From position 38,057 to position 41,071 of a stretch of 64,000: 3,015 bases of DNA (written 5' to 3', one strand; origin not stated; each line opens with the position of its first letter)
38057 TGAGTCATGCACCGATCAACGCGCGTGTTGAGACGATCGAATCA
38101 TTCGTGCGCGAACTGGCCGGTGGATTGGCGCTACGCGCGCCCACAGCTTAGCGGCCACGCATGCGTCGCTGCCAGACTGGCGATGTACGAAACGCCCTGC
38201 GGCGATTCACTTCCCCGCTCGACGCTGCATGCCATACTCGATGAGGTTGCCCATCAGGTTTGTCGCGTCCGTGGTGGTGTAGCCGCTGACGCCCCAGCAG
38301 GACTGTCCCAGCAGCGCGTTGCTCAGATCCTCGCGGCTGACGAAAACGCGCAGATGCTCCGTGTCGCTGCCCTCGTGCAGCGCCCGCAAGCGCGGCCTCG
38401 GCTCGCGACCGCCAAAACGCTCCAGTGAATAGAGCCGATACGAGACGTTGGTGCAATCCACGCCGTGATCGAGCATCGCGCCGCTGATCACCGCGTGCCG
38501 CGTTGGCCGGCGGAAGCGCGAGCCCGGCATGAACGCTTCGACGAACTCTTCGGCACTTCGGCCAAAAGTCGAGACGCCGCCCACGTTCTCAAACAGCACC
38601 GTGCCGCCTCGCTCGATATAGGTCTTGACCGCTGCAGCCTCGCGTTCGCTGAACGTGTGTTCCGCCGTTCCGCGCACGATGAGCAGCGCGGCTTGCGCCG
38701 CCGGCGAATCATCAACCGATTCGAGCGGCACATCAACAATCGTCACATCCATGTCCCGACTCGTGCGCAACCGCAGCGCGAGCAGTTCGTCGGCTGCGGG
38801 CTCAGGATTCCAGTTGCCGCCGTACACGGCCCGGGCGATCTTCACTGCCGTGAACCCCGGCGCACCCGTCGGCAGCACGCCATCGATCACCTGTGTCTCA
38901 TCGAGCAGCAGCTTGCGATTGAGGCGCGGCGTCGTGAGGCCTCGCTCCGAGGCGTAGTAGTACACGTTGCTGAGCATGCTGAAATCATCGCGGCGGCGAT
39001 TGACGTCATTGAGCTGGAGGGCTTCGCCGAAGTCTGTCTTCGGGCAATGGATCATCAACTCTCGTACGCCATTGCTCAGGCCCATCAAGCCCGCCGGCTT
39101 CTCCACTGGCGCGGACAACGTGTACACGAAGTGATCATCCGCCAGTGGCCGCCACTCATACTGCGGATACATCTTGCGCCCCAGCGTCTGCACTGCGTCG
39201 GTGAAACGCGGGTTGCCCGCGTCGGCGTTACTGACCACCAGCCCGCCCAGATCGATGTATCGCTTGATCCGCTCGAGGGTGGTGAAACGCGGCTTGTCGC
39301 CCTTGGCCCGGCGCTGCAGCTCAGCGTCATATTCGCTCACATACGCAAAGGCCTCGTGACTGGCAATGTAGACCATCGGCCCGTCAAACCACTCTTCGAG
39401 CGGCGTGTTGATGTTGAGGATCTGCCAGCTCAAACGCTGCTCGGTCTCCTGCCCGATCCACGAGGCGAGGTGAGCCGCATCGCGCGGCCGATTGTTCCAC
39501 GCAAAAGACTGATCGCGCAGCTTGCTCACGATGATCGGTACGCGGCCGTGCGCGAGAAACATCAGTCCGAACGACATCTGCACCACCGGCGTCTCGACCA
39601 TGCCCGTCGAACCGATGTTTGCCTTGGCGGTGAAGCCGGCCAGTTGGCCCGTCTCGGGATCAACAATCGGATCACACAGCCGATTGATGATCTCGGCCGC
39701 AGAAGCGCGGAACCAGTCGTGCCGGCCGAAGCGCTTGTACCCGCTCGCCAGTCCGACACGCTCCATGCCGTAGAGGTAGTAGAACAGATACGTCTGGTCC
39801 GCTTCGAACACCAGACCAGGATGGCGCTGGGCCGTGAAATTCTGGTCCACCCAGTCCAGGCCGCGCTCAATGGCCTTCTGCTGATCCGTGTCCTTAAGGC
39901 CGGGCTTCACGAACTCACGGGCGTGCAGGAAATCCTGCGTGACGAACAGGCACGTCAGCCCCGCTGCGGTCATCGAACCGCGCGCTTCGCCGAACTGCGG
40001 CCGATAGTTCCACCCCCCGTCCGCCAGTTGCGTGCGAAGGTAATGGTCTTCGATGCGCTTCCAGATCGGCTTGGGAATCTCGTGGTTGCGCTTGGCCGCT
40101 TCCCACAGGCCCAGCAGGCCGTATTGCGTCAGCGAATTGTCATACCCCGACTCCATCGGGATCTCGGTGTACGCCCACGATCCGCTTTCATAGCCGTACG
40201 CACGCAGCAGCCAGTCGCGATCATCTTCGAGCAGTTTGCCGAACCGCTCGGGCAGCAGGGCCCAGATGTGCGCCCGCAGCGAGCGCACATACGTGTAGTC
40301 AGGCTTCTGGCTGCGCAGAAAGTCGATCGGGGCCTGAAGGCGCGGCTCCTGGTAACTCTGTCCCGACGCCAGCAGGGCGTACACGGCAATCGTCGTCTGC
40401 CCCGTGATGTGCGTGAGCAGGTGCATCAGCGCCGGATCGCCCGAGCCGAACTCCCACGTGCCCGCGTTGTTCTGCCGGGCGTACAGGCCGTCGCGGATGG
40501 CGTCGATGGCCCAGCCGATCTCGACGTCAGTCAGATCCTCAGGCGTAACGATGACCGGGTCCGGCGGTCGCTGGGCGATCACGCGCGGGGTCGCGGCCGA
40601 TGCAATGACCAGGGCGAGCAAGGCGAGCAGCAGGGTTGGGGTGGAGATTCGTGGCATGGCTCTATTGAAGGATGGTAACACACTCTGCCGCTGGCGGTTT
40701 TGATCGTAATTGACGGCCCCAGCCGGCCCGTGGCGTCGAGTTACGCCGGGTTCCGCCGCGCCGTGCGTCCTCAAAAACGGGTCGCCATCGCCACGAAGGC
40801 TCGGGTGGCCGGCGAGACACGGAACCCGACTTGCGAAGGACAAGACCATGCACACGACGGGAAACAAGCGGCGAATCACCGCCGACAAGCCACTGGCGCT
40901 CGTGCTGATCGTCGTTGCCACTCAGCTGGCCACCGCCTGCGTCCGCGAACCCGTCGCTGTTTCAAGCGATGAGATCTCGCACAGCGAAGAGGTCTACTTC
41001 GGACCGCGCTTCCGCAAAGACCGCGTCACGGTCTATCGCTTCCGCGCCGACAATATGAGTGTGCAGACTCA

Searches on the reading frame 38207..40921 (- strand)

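Call 66: search_protein_families(library=pfam, proteins=[window:38207-40921:-], max_evalue=0.00001)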
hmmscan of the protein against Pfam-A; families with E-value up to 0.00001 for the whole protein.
window:38207-40921:- (904 aa): 1 family
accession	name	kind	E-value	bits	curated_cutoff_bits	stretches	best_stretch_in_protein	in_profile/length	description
PF13709.12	DUF4159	-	1.9e-19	70.4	25.9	1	694-898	1-202/202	Domain of unknown function (DUF4159)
